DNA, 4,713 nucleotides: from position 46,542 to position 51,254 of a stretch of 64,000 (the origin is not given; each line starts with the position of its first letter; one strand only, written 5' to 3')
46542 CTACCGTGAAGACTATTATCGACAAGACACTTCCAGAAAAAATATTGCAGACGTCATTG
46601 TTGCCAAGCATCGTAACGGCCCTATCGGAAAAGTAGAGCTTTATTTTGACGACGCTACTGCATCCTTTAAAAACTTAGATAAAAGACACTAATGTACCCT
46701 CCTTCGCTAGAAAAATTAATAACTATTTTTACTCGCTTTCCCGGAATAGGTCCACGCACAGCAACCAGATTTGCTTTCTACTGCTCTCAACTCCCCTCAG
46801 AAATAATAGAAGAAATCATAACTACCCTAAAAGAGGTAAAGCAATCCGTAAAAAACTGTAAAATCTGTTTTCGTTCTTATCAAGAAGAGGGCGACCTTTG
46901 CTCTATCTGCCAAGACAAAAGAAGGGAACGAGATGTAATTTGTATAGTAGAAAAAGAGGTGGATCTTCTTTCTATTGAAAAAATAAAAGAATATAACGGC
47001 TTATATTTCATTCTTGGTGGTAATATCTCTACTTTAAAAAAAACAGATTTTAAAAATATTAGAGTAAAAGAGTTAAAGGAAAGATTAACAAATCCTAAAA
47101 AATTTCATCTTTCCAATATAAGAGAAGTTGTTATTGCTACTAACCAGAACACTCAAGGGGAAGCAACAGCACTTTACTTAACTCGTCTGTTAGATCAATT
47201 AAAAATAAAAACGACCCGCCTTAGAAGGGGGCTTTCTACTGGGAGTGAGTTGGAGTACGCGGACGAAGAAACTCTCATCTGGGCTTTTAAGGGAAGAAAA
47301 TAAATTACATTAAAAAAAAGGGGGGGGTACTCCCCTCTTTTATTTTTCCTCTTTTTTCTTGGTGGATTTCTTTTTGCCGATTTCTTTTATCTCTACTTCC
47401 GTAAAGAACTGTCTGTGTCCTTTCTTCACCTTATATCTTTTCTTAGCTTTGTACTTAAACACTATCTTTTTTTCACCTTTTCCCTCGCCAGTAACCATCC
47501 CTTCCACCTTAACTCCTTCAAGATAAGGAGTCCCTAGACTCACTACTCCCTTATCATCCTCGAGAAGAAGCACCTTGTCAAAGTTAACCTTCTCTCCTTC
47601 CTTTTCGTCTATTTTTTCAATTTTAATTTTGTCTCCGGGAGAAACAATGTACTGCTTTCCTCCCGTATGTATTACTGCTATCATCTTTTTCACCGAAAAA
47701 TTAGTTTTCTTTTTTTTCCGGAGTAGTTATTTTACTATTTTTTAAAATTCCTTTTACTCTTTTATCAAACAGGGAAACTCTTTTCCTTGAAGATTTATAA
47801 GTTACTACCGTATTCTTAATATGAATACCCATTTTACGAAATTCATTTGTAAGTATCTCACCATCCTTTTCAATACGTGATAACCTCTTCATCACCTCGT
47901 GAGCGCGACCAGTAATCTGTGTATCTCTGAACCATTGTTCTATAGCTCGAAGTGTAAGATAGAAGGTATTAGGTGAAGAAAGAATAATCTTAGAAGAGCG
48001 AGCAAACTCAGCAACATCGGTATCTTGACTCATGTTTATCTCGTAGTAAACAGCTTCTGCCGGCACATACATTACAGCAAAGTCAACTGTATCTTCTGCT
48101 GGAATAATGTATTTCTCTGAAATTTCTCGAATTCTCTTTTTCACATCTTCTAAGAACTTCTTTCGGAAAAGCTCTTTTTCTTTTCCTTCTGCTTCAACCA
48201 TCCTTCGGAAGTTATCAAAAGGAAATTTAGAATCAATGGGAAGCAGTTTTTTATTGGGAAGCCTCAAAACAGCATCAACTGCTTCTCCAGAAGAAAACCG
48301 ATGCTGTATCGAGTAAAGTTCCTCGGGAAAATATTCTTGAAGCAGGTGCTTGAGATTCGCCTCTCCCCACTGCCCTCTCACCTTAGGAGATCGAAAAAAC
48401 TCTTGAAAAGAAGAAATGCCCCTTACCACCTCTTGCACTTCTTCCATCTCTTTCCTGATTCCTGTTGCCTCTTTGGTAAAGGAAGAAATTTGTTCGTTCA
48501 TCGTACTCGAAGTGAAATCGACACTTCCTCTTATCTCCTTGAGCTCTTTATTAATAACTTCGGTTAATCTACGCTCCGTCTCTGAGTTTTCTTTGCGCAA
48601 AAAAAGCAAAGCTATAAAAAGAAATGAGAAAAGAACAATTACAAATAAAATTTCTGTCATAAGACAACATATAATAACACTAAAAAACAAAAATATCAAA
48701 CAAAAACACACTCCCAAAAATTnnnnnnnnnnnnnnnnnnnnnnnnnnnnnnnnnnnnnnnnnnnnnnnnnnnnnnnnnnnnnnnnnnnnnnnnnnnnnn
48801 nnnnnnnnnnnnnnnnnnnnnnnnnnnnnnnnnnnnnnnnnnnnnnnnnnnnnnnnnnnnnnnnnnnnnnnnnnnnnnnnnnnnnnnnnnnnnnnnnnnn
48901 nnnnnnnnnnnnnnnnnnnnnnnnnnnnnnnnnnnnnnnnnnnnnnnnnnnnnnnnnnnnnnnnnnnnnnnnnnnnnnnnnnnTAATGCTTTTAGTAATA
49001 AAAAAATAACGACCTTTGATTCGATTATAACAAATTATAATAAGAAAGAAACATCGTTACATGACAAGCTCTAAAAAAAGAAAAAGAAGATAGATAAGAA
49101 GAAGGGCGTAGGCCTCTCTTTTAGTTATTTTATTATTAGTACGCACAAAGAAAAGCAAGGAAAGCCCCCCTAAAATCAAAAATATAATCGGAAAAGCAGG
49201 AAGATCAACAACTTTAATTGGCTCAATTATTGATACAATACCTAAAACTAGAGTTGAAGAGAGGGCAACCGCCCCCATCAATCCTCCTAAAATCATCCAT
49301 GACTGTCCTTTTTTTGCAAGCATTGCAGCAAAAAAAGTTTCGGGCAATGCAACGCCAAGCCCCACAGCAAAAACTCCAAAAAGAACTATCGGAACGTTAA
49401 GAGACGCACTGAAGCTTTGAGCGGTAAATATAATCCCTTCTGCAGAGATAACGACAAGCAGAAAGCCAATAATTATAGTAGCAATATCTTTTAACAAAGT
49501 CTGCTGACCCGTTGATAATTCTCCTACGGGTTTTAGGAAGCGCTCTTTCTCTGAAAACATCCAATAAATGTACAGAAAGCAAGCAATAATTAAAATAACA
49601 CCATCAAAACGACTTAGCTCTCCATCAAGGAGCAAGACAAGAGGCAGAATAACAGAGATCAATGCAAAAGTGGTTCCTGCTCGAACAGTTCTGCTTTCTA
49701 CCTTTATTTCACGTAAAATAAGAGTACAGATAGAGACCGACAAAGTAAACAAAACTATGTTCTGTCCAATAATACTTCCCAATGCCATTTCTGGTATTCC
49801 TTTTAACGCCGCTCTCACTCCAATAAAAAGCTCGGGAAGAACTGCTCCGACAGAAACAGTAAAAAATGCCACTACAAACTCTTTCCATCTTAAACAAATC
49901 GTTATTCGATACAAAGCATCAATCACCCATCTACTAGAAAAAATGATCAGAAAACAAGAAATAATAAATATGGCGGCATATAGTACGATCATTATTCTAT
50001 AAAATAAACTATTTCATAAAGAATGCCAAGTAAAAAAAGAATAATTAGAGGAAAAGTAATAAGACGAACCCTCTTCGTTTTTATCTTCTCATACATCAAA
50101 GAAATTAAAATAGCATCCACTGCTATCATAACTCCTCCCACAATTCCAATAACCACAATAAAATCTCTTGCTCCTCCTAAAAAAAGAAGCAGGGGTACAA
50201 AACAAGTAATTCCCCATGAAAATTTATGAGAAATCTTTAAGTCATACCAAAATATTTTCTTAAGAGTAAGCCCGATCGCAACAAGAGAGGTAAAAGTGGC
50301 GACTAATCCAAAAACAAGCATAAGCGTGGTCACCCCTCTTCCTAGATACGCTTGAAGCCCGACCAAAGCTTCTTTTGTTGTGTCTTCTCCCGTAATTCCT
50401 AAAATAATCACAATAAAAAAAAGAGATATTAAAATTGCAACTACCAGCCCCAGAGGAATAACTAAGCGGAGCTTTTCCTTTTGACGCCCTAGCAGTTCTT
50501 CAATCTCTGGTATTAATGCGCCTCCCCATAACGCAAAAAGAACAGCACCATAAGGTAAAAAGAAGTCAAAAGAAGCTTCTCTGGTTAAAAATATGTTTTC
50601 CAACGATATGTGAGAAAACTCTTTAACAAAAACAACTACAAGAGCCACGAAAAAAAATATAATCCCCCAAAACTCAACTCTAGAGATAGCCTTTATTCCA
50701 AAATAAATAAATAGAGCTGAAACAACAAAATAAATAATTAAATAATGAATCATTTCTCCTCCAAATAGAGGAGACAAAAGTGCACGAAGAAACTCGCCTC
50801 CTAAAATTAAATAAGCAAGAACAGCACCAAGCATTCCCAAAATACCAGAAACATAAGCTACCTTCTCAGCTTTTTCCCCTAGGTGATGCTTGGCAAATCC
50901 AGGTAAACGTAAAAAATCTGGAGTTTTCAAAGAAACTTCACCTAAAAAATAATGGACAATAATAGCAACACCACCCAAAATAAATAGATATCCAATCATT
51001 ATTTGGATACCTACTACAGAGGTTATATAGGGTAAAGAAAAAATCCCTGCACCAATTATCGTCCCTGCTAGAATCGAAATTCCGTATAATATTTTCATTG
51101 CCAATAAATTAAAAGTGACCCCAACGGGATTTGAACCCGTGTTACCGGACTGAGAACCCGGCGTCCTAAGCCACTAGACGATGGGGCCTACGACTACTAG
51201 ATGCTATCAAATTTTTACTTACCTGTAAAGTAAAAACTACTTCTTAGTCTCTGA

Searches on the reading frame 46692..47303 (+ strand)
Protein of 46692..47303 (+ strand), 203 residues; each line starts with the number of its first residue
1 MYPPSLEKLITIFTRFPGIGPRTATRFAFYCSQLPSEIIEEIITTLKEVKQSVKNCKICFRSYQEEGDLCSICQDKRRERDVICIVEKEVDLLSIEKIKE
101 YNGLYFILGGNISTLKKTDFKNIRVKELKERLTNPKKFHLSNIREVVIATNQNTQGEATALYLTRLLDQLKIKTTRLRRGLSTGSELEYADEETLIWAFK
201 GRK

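Call 10: search_protein_families(library=pfam, proteins=[window:46692-47303:+], max_evalue=0.00001)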
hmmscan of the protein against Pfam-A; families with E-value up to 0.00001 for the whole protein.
window:46692-47303:+ (203 aa): 4 families
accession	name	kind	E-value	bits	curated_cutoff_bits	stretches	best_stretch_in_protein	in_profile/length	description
PF13662.12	Toprim_4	-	8.7e-20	71.2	25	1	82-177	2-84/85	Toprim domain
PF01751.28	Toprim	-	6.9e-10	39.4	23.1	1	82-169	1-86/96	Toprim domain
PF21175.2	RecR_C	-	9.4e-09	35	22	1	180-203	1-24/24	RecR, C-terminal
PF21176.3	RecR_HhH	-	2.5e-08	34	27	1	6-48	1-43/45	RecR, helix-hairpin-helix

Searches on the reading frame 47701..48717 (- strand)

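Call 10: search_protein_families(library=pfam, proteins=[window:47701-48717:-], max_evalue=0.00001)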
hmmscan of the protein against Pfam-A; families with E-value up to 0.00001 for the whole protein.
window:47701-48717:- (338 aa): 1 family
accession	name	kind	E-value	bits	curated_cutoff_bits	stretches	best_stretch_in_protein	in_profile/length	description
PF02646.22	RmuC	-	1.4e-52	179.1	26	1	57-319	5-272/291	RmuC family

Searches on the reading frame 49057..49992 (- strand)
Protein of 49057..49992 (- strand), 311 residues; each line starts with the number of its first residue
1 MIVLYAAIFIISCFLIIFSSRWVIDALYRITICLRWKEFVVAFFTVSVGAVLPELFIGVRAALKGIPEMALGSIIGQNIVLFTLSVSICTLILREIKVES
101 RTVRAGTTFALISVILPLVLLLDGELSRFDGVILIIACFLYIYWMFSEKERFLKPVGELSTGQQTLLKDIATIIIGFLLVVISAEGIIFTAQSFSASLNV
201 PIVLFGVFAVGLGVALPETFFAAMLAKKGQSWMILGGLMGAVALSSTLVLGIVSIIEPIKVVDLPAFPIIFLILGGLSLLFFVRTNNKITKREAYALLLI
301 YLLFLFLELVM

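Call 36: search_protein_families(library=pfam, proteins=[window:49057-49992:-], max_evalue=0.00001)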
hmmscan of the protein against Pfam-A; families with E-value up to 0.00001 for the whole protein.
window:49057-49992:- (311 aa): 1 family
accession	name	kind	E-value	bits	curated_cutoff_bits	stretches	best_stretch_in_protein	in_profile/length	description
PF01699.29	Na_Ca_ex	-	2e-35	122.4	24.9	2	5-146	2-150/151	Sodium/calcium exchanger protein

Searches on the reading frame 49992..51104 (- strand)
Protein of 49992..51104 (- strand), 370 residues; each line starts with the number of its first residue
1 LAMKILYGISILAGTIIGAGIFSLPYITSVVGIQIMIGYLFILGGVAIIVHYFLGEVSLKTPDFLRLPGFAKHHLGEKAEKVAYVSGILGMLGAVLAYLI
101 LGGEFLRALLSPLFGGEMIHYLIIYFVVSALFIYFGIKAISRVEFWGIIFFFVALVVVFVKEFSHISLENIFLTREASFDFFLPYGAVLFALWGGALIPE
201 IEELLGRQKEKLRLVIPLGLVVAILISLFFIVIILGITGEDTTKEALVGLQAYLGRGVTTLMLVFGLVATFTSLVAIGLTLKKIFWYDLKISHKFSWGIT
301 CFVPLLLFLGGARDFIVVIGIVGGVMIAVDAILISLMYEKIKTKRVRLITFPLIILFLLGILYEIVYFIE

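Call 36: search_protein_families(library=pfam, proteins=[window:49992-51104:-], max_evalue=0.00001)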
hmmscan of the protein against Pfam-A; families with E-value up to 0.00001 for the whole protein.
window:49992-51104:- (370 aa): 2 families
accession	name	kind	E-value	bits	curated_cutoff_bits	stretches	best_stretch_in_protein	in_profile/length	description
PF03222.19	Trp_Tyr_perm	-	3.8e-20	72.8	22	1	3-340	3-360/393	Tryptophan/tyrosine permease family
PF01490.24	Aa_trans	-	1.3e-09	37.7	25.6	1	5-232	5-244/410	Transmembrane amino acid transporter protein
